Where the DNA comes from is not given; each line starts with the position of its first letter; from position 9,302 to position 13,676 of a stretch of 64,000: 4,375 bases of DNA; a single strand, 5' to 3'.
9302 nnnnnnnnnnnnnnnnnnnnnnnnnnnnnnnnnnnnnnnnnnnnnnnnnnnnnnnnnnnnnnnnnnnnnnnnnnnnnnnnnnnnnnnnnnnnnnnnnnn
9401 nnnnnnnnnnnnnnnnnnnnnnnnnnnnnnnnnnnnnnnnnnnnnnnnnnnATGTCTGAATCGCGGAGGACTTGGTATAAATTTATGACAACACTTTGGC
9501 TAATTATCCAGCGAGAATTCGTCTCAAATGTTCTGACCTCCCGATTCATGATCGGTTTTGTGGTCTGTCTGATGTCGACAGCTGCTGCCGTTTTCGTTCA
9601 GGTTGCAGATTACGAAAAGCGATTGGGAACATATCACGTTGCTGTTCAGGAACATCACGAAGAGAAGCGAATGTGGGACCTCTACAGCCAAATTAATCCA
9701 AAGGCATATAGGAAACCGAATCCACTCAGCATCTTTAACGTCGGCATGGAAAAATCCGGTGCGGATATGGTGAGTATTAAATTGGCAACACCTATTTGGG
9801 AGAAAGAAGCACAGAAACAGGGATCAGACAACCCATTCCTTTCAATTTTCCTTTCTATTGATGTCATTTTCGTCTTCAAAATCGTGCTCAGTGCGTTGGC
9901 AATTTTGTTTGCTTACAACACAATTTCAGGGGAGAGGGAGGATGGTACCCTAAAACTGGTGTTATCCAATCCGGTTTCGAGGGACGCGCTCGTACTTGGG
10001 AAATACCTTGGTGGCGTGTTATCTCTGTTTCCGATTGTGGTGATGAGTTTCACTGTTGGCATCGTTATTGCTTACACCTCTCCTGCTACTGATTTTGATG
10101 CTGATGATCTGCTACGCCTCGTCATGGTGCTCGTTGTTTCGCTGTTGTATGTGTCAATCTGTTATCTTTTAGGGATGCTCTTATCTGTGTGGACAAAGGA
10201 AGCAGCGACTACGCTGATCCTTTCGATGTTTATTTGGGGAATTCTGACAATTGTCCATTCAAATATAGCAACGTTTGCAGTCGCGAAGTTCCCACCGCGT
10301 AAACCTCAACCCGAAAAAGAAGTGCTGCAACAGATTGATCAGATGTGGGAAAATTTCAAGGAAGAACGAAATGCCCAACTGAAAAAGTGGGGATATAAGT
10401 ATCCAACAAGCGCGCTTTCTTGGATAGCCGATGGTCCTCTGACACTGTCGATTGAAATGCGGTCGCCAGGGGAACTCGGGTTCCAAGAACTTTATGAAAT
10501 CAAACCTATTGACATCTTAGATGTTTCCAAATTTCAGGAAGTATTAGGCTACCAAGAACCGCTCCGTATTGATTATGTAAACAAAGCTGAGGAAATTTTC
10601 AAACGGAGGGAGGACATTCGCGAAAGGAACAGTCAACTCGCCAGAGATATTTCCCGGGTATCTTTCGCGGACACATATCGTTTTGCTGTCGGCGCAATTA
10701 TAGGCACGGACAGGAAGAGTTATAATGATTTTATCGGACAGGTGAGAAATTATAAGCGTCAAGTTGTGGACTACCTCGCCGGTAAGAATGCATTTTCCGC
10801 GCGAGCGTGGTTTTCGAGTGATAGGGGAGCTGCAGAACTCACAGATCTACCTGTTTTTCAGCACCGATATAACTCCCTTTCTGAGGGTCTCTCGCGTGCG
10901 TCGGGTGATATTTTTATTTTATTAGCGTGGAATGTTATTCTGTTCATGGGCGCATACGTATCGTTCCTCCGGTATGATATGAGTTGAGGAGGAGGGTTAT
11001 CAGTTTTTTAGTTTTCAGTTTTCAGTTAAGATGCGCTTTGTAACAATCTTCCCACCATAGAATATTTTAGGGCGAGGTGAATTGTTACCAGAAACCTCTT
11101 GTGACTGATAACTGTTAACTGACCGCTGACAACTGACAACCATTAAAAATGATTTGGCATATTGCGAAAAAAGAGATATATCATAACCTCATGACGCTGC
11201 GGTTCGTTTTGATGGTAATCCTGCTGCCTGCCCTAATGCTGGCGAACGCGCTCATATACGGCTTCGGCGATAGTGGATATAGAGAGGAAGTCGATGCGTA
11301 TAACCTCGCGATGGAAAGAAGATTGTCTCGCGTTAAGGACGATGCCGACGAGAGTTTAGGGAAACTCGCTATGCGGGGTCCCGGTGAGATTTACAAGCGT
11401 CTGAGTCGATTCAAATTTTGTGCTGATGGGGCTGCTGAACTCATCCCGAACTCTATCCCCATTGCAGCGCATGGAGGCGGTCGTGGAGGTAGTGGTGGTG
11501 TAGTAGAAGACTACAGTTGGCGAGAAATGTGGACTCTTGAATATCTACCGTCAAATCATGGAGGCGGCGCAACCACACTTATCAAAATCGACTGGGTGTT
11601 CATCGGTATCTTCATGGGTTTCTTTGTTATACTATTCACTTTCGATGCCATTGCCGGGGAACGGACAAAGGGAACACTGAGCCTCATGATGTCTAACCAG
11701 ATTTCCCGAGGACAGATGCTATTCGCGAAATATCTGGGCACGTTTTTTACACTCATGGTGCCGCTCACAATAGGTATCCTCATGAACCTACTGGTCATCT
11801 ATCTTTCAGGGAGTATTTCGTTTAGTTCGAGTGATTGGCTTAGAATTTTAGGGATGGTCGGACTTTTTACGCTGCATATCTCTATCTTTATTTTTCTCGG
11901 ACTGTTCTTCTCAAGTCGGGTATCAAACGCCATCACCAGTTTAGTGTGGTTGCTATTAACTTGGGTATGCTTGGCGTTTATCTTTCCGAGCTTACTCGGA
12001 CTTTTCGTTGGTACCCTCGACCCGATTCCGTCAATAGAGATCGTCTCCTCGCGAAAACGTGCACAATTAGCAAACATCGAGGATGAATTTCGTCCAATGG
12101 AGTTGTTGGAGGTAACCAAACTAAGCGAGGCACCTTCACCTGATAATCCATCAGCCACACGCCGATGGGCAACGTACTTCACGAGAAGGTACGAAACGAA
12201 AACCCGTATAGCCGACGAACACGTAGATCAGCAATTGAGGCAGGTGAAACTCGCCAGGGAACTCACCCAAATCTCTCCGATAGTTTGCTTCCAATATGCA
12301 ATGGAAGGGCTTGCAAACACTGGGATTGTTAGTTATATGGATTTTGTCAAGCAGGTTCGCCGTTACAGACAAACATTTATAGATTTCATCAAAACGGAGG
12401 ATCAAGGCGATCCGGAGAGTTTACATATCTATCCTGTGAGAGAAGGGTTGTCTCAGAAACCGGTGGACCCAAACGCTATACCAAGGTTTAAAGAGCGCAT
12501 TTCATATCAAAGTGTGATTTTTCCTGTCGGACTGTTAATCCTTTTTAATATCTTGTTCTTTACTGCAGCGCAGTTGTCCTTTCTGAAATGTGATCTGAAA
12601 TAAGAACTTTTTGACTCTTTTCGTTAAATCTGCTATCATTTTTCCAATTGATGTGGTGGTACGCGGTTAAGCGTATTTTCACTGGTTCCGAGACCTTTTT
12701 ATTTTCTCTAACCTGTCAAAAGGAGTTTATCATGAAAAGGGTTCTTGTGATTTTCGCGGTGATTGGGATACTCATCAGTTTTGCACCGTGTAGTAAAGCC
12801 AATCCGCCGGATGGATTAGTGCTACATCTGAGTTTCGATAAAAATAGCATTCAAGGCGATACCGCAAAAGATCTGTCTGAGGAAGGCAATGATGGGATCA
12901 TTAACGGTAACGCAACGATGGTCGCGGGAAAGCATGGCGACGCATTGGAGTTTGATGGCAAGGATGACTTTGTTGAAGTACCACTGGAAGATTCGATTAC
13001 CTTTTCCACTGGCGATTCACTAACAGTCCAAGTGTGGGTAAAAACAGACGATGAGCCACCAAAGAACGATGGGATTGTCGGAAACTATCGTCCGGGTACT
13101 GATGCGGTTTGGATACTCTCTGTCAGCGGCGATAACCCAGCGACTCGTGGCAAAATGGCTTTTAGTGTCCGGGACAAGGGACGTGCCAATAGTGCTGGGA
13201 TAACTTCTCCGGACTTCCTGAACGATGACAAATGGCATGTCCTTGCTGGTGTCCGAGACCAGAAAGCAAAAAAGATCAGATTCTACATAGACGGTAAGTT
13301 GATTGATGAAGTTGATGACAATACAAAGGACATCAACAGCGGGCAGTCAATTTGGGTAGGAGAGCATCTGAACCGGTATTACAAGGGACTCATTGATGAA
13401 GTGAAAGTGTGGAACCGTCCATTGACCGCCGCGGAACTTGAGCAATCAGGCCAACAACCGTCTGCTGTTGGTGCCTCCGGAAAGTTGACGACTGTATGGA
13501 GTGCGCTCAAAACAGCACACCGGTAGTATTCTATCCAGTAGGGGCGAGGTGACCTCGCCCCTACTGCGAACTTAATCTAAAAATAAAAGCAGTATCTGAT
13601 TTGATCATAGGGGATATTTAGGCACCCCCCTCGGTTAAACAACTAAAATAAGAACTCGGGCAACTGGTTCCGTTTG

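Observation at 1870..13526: Twice-repeated envelope module: paired ABC-2-like permeases without any ATPase gene, flanked by BNR-propeller and LamG genes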

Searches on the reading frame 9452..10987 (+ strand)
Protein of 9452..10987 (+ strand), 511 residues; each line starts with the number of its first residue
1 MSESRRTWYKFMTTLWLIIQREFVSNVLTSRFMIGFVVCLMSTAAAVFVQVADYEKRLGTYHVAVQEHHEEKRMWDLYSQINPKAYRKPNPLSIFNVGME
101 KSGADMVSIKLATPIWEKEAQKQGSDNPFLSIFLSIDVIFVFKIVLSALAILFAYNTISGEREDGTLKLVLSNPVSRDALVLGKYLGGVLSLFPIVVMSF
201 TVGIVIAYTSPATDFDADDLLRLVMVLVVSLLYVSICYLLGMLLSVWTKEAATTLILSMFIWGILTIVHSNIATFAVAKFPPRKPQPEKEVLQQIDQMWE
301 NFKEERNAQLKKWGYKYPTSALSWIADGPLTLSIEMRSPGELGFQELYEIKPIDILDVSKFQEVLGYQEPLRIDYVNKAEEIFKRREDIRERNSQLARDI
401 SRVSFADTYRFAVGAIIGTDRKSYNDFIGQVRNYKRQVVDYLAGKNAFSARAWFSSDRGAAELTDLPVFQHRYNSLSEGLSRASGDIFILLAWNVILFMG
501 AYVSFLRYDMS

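Call 4: search_protein_families(library=pfam, proteins=[window:9452-10987:+], max_evalue=0.1)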
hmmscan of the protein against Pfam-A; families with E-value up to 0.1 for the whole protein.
window:9452-10987:+ (511 aa): 6 families
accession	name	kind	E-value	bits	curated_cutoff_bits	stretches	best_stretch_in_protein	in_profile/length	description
PF12679.13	ABC2_membrane_2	-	7.3e-29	101.3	27.2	1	18-510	3-283/283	ABC-2 family transporter protein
PF12730.13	ABC2_membrane_4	-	6.4e-10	39.7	27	1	132-261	46-175/179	ABC-2 family transporter protein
PF12698.13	ABC2_membrane_3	-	2.4e-09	37.2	31.6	1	113-268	144-285/347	ABC-2 family transporter protein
PF13346.12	ABC2_membrane_5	-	7.7e-09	35.8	25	1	129-272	26-169/205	ABC-2 family transporter protein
PF01061.29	ABC2_membrane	-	0.00038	20.5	26.9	1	132-267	51-175/211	ABC-2 type transporter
PF12040.14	DUF3526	-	0.013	16.6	25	1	380-471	58-143/144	Domain of unknown function (DUF3526)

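Call 5: search_protein_families(library=ncbifam, proteins=[window:9452-10987:+], max_evalue=0.1)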
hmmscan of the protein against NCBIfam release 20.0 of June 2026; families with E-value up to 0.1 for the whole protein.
window:9452-10987:+ (511 aa): 4 families
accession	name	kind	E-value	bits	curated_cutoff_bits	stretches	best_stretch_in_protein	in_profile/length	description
TIGR03518.1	ABC_perm_GldF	equivalog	5.4e-07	29.9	288.5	1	141-275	60-188/240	gliding motility-associated ABC transporter permease subunit GldF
NF041647.1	ABC_perm_CPBP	equivalog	5.4e-05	22.1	435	1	140-237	197-303/636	ABC transporter permease subunit/CPBP intramembrane protease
NF038293.1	permease_SagH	equivalog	0.00068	18.5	450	1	150-264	192-298/370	SagH family ABC transporter permease subunit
NF047564.1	PSM_export_PmtD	equivalog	0.0017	18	220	1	139-272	51-181/242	phenol-soluble modulin export ABC transporter permease subunit PmtD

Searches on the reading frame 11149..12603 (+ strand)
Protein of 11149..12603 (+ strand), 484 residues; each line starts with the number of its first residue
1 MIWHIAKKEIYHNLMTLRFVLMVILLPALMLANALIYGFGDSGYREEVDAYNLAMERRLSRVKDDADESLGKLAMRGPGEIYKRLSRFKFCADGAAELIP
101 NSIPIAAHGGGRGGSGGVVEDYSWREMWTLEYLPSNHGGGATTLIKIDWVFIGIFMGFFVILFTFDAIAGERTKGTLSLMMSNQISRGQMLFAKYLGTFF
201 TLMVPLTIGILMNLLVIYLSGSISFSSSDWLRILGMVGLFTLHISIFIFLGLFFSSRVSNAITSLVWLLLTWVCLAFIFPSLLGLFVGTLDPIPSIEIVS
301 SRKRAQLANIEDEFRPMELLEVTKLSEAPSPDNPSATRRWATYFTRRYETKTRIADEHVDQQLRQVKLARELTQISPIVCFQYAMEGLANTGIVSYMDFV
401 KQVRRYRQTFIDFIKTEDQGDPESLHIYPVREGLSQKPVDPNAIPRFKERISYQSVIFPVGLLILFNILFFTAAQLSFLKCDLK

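Call 4: search_protein_families(library=pfam, proteins=[window:11149-12603:+], max_evalue=0.1)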
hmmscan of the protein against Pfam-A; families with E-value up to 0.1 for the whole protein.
window:11149-12603:+ (484 aa): 5 families
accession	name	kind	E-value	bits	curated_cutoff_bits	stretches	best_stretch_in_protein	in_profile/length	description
PF12679.13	ABC2_membrane_2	-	1.5e-25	90.5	27.2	1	3-483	1-283/283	ABC-2 family transporter protein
PF12040.14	DUF3526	-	2.3e-08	35.3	25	1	350-415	56-121/144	Domain of unknown function (DUF3526)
PF12698.13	ABC2_membrane_3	-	7.1e-07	29.1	31.6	1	151-280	167-291/347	ABC-2 family transporter protein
PF13346.12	ABC2_membrane_5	-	0.0026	17.8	25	1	150-277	36-163/205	ABC-2 family transporter protein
PF12730.13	ABC2_membrane_4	-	0.0084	16.5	27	1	154-266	58-170/179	ABC-2 family transporter protein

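Call 5: search_protein_families(library=ncbifam, proteins=[window:11149-12603:+], max_evalue=0.1)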
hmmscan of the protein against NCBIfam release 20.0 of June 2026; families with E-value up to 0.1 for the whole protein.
window:11149-12603:+ (484 aa): 2 families
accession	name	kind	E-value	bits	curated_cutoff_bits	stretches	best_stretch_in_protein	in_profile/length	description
TIGR03518.1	ABC_perm_GldF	equivalog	6.4e-06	26.3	288.5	1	158-273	63-176/240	gliding motility-associated ABC transporter permease subunit GldF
NF038293.1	permease_SagH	equivalog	0.0022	16.9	450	0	158-274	190-303/370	SagH family ABC transporter permease subunit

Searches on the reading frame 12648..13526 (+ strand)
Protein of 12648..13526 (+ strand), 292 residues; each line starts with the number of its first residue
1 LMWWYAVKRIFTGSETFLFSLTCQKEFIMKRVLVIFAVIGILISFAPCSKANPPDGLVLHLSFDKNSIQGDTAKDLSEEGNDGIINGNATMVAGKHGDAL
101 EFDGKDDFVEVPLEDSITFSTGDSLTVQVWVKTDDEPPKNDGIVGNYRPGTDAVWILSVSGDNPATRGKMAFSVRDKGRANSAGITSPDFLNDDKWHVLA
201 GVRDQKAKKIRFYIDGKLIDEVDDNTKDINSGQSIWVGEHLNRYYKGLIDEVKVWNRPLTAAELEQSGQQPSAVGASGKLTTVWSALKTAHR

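Call 4: search_protein_families(library=pfam, proteins=[window:12648-13526:+], max_evalue=0.1)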
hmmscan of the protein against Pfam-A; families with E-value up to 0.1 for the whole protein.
window:12648-13526:+ (292 aa): 3 families
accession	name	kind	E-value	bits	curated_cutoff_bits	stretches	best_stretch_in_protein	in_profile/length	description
PF13385.13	Laminin_G_3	-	4.8e-23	82.4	27.6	1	103-264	1-150/151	Concanavalin A-like lectin/glucanases superfamily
PF02973.23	Sialidase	-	0.00075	19.5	26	1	189-268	98-185/189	Sialidase, N-terminal domain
PF02210.31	Laminin_G_2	-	0.015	16.2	22.9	1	168-253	28-122/126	Laminin G domain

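Call 5: search_protein_families(library=ncbifam, proteins=[window:12648-13526:+], max_evalue=0.1)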
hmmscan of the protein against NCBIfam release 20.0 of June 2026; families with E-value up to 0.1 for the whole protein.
window:12648-13526:+ (292 aa): 3 families
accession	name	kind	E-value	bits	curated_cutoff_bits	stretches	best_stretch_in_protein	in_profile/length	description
NF052521.1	TafC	equivalog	3.8e-06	26.3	410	1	92-267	187-359/373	TafC family fimbrial protein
NF050142.1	PG1828_fam_lipo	equivalog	0.046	14.5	50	1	29-50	1-21/59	PG1828 family lipoprotein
NF052392.1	BetGlycExoK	equivalog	0.061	12.8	350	1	207-237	183-213/261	endo-1,3-1,4-beta-glycanase ExoK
